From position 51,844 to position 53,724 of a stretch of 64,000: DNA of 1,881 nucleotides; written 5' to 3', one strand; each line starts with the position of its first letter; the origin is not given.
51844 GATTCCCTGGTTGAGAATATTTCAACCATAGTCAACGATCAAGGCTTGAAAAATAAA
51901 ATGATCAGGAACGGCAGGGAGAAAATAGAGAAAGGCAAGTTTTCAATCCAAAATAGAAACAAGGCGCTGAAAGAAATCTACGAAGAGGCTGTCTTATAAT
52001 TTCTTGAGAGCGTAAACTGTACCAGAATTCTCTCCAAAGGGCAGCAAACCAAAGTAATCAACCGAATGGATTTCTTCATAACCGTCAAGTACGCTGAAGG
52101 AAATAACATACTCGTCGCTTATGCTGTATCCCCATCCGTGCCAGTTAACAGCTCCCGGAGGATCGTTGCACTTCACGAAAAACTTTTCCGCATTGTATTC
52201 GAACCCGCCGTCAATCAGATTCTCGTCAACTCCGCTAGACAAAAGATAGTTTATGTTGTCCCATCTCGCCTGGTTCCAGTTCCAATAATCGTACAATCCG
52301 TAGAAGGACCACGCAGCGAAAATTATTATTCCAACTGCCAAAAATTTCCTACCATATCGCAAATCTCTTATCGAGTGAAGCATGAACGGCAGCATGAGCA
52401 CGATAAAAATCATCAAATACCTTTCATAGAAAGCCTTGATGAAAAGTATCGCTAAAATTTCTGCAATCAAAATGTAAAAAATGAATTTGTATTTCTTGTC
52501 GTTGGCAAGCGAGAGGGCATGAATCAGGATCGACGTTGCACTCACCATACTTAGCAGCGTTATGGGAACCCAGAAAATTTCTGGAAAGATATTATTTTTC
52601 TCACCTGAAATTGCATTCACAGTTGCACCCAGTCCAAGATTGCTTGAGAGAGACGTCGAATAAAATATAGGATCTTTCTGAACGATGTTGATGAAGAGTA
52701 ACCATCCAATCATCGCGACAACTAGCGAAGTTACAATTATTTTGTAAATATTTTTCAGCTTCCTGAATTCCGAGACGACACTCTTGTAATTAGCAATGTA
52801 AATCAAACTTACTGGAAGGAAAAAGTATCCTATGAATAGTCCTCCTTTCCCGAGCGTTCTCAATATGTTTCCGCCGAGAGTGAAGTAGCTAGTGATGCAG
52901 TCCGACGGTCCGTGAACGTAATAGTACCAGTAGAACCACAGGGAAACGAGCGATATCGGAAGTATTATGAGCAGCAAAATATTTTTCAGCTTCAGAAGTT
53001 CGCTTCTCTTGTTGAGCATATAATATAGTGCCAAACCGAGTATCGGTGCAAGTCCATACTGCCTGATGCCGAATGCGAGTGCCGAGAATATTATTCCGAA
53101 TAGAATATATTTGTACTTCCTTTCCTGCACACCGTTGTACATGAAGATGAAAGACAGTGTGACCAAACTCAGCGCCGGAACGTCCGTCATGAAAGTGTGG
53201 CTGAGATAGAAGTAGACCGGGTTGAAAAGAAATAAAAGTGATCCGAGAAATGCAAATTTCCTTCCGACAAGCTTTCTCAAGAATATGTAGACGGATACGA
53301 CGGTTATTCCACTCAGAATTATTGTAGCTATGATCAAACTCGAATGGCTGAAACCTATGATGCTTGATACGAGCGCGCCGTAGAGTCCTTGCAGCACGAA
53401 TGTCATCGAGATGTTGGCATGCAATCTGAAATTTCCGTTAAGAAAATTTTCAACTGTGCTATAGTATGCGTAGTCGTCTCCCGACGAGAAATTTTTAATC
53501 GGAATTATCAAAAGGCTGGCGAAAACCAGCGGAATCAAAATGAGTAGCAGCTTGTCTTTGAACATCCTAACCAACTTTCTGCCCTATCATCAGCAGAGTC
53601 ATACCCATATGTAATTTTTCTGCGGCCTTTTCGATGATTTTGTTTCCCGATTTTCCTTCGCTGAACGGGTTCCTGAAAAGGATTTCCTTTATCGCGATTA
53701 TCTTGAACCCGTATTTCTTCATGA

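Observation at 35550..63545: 28-kb surface glycan island with duplicated Dpm1-like GT2 + ArnT/PMT-like GT-C modules, lacking an AglB/STT3 oligosaccharyltransferase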

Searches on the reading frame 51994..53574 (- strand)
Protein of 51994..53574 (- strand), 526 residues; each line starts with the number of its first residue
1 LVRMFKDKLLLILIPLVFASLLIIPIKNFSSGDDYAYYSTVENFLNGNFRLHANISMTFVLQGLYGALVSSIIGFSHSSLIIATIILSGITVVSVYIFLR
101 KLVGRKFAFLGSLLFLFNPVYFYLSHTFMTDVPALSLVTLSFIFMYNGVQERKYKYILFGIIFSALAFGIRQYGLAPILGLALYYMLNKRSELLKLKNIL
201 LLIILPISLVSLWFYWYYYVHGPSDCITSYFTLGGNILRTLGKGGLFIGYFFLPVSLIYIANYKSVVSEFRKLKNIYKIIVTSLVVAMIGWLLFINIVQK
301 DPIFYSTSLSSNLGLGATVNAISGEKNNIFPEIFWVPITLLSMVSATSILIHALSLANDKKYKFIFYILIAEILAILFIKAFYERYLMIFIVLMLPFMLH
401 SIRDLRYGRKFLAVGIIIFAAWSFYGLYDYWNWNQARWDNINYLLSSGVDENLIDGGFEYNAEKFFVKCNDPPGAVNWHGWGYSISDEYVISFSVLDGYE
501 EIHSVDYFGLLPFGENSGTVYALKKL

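Call 4: search_protein_families(library=pfam, proteins=[window:51994-53574:-])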
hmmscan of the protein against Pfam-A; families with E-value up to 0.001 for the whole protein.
window:51994-53574:- (526 aa): 2 families
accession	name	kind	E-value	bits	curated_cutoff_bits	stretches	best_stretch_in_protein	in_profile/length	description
PF13231.12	PMT_2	-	6.1e-14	53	26.1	1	67-216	11-160/160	Dolichyl-phosphate-mannose-protein mannosyltransferase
PF14897.12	EpsG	-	1.8e-05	24.5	30.1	1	12-297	2-261/326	EpsG family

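Call 17: find_homologous_proteins(query=window:51997-53565:-)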
Query seq(523 aa) (523 aa): 71 proteins with E <= 0.001 among 8000 candidates.
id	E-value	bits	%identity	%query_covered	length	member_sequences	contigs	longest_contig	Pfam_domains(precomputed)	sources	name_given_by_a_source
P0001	0.0e+0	1139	100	100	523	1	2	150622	PF13231.13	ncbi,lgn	-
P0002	2.2e-157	543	67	74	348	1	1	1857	-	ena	-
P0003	8.7e-118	413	41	100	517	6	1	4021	PF13231.13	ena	-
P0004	1.8e-104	369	38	98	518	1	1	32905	PF13231.13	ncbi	-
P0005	9.8e-104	366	39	99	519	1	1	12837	PF13231.13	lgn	-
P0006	3.2e-85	305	35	97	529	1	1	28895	PF13231.13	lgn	-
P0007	1.7e-57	214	30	99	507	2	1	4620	PF13231.13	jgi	jgi:4-amino-4-deoxy-L-arabinose transferase-like glycosyltransferase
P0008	9.8e-57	211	31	98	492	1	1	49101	PF13231.13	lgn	-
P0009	1.7e-38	151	29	98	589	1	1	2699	PF13231.13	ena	-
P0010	2.1e-37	147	30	97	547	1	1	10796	PF13231.13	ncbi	-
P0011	9.2e-37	145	28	98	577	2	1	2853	PF13231.13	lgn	-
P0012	5.9e-35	139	27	96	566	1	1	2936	PF13231.13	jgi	jgi:hypothetical protein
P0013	7.5e-35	139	27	97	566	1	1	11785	PF13231.13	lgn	-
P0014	9.2e-35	139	28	96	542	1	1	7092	PF13231.13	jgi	jgi:hypothetical protein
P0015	3.1e-34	137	36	32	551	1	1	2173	-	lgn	-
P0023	3.5e-29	120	27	99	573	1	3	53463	PF02366.25,PF13231.13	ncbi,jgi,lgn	-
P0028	4.2e-28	117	26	96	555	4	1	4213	PF02366.25,PF13231.13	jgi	-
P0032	3.1e-27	114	31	35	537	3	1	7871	PF02366.25,PF13231.13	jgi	jgi:hypothetical protein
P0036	1.7e-26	112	34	37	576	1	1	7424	PF02366.25,PF13231.13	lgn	-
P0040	6.4e-25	106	27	97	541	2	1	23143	PF02366.25,PF13231.13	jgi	jgi:hypothetical protein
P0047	2.3e-23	101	25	97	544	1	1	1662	PF02366.25,PF13231.13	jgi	jgi:hypothetical protein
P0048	4.2e-23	100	28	96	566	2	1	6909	PF02366.25,PF13231.13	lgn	-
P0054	6.4e-21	93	25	94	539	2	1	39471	PF02366.25,PF13231.13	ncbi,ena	-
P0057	3.3e-19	87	24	92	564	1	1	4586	PF02366.25,PF13231.13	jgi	jgi:4-amino-4-deoxy-L-arabinose transferase-like glycosyltransferase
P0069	1.4e-8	52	26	97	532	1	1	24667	PF02366.25,PF13231.13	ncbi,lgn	ncbi:MAG: glycosyltransferase family 39 protein [Bacteroidota bacterium]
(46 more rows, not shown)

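Call 18: find_encoding_contigs(protein=P0001, flank=10000, max_places=4)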
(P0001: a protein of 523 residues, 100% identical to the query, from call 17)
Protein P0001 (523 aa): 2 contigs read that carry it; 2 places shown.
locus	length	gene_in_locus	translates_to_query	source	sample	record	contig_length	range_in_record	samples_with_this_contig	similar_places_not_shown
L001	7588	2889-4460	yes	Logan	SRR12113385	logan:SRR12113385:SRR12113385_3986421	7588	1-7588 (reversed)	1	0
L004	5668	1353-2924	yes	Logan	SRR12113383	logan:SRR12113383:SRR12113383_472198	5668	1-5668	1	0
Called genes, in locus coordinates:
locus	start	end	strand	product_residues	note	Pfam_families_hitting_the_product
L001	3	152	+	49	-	?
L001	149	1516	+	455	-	PF03901:Glyco_transf_22, PF13231:PMT_2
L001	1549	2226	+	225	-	PF00535:Glycos_transf_2, PF10111:Glyco_tranf_2_2 (weak), PF13641:Glyco_tranf_2_3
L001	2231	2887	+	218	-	PF05148:Methyltransf_8 (weak), PF05401:NodS (weak), PF13489:Methyltransf_23, PF01209:Ubie_methyltran, PF13847:Methyltransf_31, PF08241:Methyltransf_11, PF08242:Methyltransf_12, PF13649:Methyltransf_25, +4 more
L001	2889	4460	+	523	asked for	PF13231:PMT_2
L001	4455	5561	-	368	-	PF00534:Glycos_transf_1, PF13692:Glyco_trans_1_4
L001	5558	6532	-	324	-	PF13439:Glyco_transf_4, PF00534:Glycos_transf_1, PF13692:Glyco_trans_1_4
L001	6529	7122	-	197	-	PF13489:Methyltransf_23, PF08241:Methyltransf_11, PF08242:Methyltransf_12 (weak), PF13649:Methyltransf_25 (weak), PF20922:Anamorsin_N (weak), PF13847:Methyltransf_31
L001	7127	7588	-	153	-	?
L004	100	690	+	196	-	PF00535:Glycos_transf_2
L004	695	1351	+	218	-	PF05148:Methyltransf_8 (weak), PF05401:NodS (weak), PF13489:Methyltransf_23, PF01209:Ubie_methyltran, PF13847:Methyltransf_31, PF08241:Methyltransf_11, PF08242:Methyltransf_12, PF13649:Methyltransf_25, +4 more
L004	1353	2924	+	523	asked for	PF13231:PMT_2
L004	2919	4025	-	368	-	PF00534:Glycos_transf_1, PF13692:Glyco_trans_1_4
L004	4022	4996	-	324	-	PF13439:Glyco_transf_4, PF00534:Glycos_transf_1, PF13692:Glyco_trans_1_4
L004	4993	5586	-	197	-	PF13489:Methyltransf_23, PF08241:Methyltransf_11, PF08242:Methyltransf_12 (weak), PF13649:Methyltransf_25 (weak), PF20922:Anamorsin_N (weak), PF13847:Methyltransf_31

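Call 20: find_homologous_proteins(query=P0072)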
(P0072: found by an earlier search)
Query P0072 (455 aa): 7 proteins with E <= 0.001 among 8000 candidates.
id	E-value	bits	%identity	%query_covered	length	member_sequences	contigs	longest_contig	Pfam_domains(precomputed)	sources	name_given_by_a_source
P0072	2.5e-292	987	100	100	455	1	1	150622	PF03901.24,PF13231.13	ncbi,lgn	-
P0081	3.7e-124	433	47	100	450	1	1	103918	PF03901.24,PF13231.13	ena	-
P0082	2.1e-120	421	45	100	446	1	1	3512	PF03901.24,PF13231.13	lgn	-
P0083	1.2e-106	375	42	99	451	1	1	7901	PF03901.24,PF13231.13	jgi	jgi:4-amino-4-deoxy-L-arabinose transferase-like glycosyltransferase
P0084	4.3e-100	354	42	100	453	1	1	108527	-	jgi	-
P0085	9.3e-74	267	35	100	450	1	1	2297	PF03901.24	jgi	jgi:4-amino-4-deoxy-L-arabinose transferase-like glycosyltransferase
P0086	8.0e-6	43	29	46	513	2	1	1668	PF02366.25,PF13231.13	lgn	-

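Call 21: search_protein_families(library=ncbifam, proteins=[P0001, P0072, P0073, P0075, P0078], max_evalue=0.01)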
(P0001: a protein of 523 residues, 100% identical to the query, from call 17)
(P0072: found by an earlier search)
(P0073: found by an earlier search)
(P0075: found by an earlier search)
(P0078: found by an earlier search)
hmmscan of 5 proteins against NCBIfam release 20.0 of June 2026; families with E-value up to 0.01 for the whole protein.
P0001 (523 aa): 0 families

P0072 (455 aa): 2 families
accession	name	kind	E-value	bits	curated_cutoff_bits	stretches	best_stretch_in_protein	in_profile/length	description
NF047440.1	LA3751_2_3_fam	subfamily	1.2e-13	50.7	200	1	73-361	82-390/460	LA_3751/LA_3752 family putative glycosyltransferase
NF047510.1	LIC_10190_fam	subfamily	0.004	15.9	100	1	103-236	181-310/424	LIC_10190 family membrane protein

P0073 (225 aa): 26 families (the best 25 are shown)
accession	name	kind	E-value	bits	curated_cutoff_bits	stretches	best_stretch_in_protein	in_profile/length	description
TIGR04182.1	glyco_TIGR04182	equivalog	6.4e-31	107.8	325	1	5-221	1-216/293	S-layer glycoprotein N-glycosyltransferase AglJ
NF041391.1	DPhHxTase_Halo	equivalog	9.3e-27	93.4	375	1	12-221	3-207/213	dolichyl-phosphate hexose transferase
NF058614.1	PPMAGASynPpgS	equivalog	8.7e-19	67.8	370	1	6-217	2-217/226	polyprenyl-phospho-N-acetylgalactosaminyl synthase PpgS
NF047588.1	GlcsyltransPgfSStrep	equivalog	1.5e-17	63.8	500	1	6-214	3-212/308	glycosyltransferase PgfS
NF007986.1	PRK10714.1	equivalog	4.9e-16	58.6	529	1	5-216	7-219/316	undecaprenyl-phosphate 4-deoxy-4-formamido-L-arabinose transferase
TIGR03937.1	PgaC_IcaA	equivalog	8e-16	58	422.3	1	3-92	44-136/407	poly-beta-1,6-N-acetyl-D-glucosamine synthase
TIGR04283.1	glyco_like_mftF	equivalog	6.5e-15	55.3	182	1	6-103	1-95/221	TIGR04283 family arsenosugar biosynthesis glycosyltransferase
NF010496.0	PRK13915.1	equivalog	2.3e-14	53.2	262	1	4-103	31-141/307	glucosyl-3-phosphoglycerate synthase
NF041875.1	EPS_EpsD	equivalog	3.6e-12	46.3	370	1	6-95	1-93/325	exopolysaccharide biosynthesis glycosyltransferase EpsD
NF007482.0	PRK10073.1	equivalog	1.4e-10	40.8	423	1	3-93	5-97/334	glycosyltransferase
TIGR03111.1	glyc2_xrt_Gpos1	hypoth_equivalog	2.5e-10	39.7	363.95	1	2-121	47-172/439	TIGR03111 family XrtG-associated glycosyltransferase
TIGR03965.1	mycofact_glyco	equivalog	1.2e-09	37.6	280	1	3-94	73-167/467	mycofactocin biosynthesis glycosyltransferase MftF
NF041865.1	EpsU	equivalog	2.6e-08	33.3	700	1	6-132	41-174/394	exopolysaccharide biosynthesis GT2 family glycosyltransferase EpsU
TIGR04242.1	nodulat_NodC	equivalog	3.8e-08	32.7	550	1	3-94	47-144/395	chitooligosaccharide synthase NodC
NF038302.1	EPS_HpsE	equivalog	1.3e-07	30.9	300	1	5-93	2-98/307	hormogonium polysaccharide biosynthesis glycosyltransferase HpsE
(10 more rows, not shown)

P0075 (339 aa): 3 families
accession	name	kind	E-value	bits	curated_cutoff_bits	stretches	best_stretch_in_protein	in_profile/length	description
NF053644.1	MraY_archaea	equivalog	9.1e-18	64.7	450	1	113-269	144-293/340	pseudomurein biosynthesis MraY family phospho-N-acetylmuramoyl-pentapeptide-transferase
TIGR00445.1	mraY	equivalog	9.9e-13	48.2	192.05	1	47-269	31-263/321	phospho-N-acetylmuramoyl-pentapeptide-transferase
TIGR02380.1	ECA_wecA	exception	0.0028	16.8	326.05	0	40-335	28-306/346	UDP-N-acetylglucosamine--undecaprenyl-phosphate N-acetylglucosaminephosphotransferase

P0078 (500 aa): 2 families
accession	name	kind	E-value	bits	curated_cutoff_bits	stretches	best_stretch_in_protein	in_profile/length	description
TIGR02900.1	spore_V_B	equivalog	9.7e-08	31.2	372.3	2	249-457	274-485/488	stage V sporulation protein B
TIGR00797.1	matE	subfamily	4.7e-07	29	147.4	1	23-383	11-384/396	MATE family efflux transporter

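Call 23: find_related_loci(query=A1, collection=genome_contigs, flank=10000)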
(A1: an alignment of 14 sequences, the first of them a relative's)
Query A1 (523 aa) in genome_contigs; peptide patterns used: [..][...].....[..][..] (x = any residue, [..] = any of these).
197 stretches matched a pattern; 190 encode a relative of the query (tblastn E <= 1e-3); the best 80 are kept; 80 distinct loci.
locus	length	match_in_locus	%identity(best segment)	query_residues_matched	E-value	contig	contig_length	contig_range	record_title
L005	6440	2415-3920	42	19-522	5e-122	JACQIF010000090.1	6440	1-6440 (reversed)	MAG: Candidatus Aenigmatarchaeota archaeon isolate NC_groundwater_1118_Ag_S-0.1um_53_25 S_p1_S3_coassembly_k141_2351593,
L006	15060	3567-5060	41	21-523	4e-118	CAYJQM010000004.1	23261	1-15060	MAG TPA_asm: uncultured archaeon isolate ERP125453_co1_281 genome assembly, contig: NODE_2022_length_23261_cov_5.667069,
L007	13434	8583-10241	31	8-523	2e-52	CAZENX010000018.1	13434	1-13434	MAG TPA_asm: uncultured Methanosarcinales archaeon isolate binchicken_co178_239 genome assembly, contig: NODE_5660_lengt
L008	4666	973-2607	27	6-522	4e-47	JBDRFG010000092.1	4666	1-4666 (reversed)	MAG: Candidatus Eisenbacteria bacterium isolate MEGAHIT-group-1.358 k141_1217120, whole genome shotgun sequence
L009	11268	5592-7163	29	3-522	2e-41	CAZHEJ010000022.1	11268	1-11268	MAG TPA_asm: uncultured Gammaproteobacteria bacterium isolate binchicken_co266_196 genome assembly, contig: NODE_10444_l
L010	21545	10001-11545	28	16-521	4e-39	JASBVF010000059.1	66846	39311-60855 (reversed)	MAG: Bacteroidota bacterium isolate BWSM_97 k141_1742313, whole genome shotgun sequence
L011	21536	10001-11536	26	14-509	4e-39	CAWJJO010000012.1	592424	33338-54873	MAG: uncultured bacterium isolate MFD05674.bin.2.88 genome assembly, contig: contig_47509, whole genome shotgun sequence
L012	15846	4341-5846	27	20-522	2e-38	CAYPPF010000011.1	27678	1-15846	MAG TPA_asm: uncultured Gammaproteobacteria bacterium isolate SRP200020_co3_83 genome assembly, contig: NODE_2390_length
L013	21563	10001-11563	28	3-522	7e-38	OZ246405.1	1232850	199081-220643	MAG: uncultured Gammaproteobacteria bacterium isolate ERP019367_co1_70 genome assembly, chromosome: 1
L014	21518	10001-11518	27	20-521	3e-38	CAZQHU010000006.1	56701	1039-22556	MAG TPA_asm: uncultured Gammaproteobacteria bacterium isolate binchicken_co27_283 genome assembly, contig: NODE_938_leng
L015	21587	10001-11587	26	22-522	2e-37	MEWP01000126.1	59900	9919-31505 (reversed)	MAG: candidate division Zixibacteria bacterium RBG_16_53_22 RBG_16_scaffold_552, whole genome shotgun sequence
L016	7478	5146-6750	26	14-523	2e-37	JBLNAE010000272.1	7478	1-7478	MAG: Ignavibacteriales bacterium isolate MAG185 PRJNA951521_bin43_renamed_271, whole genome shotgun sequence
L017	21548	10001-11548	28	18-522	5e-37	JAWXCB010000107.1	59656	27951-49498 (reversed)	MAG: Chitinophagales bacterium isolate MP9P1.11 k99_2231441, whole genome shotgun sequence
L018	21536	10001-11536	27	19-522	4e-36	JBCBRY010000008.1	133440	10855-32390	MAG: Bacteroidota bacterium isolate J06638_10 NODE_8_length_133440_cov_14.826661, whole genome shotgun sequence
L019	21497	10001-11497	28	23-518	6e-36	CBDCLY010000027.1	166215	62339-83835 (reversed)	MAG: Vicingaceae bacterium isolate e1b953f2-c30d-49c0-a621-743af99da984 genome assembly, contig: contig_27, whole genome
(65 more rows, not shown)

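Call 26: search_solved_structures(query=A1, max_evalue=1, show_alignments=2)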
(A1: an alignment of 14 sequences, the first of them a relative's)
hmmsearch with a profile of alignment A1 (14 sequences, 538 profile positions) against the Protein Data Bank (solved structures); distinct sequences matched with E-value up to 1: 0.

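Call 29: search_solved_structures(query=A2, max_evalue=1, show_alignments=2)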
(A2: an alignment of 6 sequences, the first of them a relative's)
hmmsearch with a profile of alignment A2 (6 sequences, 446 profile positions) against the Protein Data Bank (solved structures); distinct sequences matched with E-value up to 1: 0.

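Call 37: predict_structure(alignment_id=A1)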
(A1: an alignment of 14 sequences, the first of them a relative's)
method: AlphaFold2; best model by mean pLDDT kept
length: 523 residues; sequences in the alignment: 14
mean_pLDDT: 84.0   pTM: 0.89
mean pLDDT of the five models: 84.0, 82.7, 82.4, 80.8, 77.6
residues with pLDDT >= 90: 246; 70-90: 201; 50-70: 45; < 50: 31
segments of 3 or more residues with pLDDT < 50: 221-231, 464-480
pLDDT, mean of each block of 10 residues (from residue 1): 73 93 81 82 77 62 87 90 96 96 95 94 90 96 94 96 89 94 93 93 89 73 45 73 89 88 94 96 90 68 73 68 79 90 95 94 93 74 89 93 86 91 88 92 91 74 49 43 77 92 75 85 92
secondary structure, 60 per line:
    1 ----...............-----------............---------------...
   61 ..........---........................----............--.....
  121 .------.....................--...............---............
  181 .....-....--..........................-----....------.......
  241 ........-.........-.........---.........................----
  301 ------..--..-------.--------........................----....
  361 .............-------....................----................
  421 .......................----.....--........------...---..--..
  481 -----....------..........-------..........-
elements in order: H5-19 H31-42 H58-70 H74-97 H102-113 H116-121 H128-148 H151-165 H169-185 H187-190 H193-218 H224-227 H234-248 H250-258 H260-268 H272-296 H329-352 H357-373 H381-400 H405-443 H455-462 E486-489 E496-505 E513-522

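Call 39: predict_structure(alignment_id=A2)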
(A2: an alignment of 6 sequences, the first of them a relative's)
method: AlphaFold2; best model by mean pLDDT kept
length: 455 residues; sequences in the alignment: 6
mean_pLDDT: 72.2   pTM: 0.74
mean pLDDT of the five models: 72.2, 70.4, 69.7, 69.1, 64.9
residues with pLDDT >= 90: 29; 70-90: 265; 50-70: 99; < 50: 62
segments of 3 or more residues with pLDDT < 50: 50-71, 131-139, 239-253, 299-309
pLDDT, mean of each block of 10 residues (from residue 1): 90 85 60 70 69 35 39 69 85 82 90 88 83 45 78 88 82 85 78 81 85 89 74 57 39 52 61 73 63 56 43 61 81 86 80 71 70 82 74 56 80 83 76 79 87 89
secondary structure, 60 per line:
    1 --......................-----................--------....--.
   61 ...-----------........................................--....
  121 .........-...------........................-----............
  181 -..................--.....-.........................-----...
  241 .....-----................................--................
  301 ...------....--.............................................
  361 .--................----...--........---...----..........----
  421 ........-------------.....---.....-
elements in order: H3-24 H30-45 E54-57 E60-63 H75-114 H117-129 H140-163 H169-180 H182-199 H202-206 H208-232 H238-245 H251-282 H285-303 H310-313 H316-361 H364-379 E384-386 H389-396 E400-402 H407-416 E421-425 E442-446 E450-454
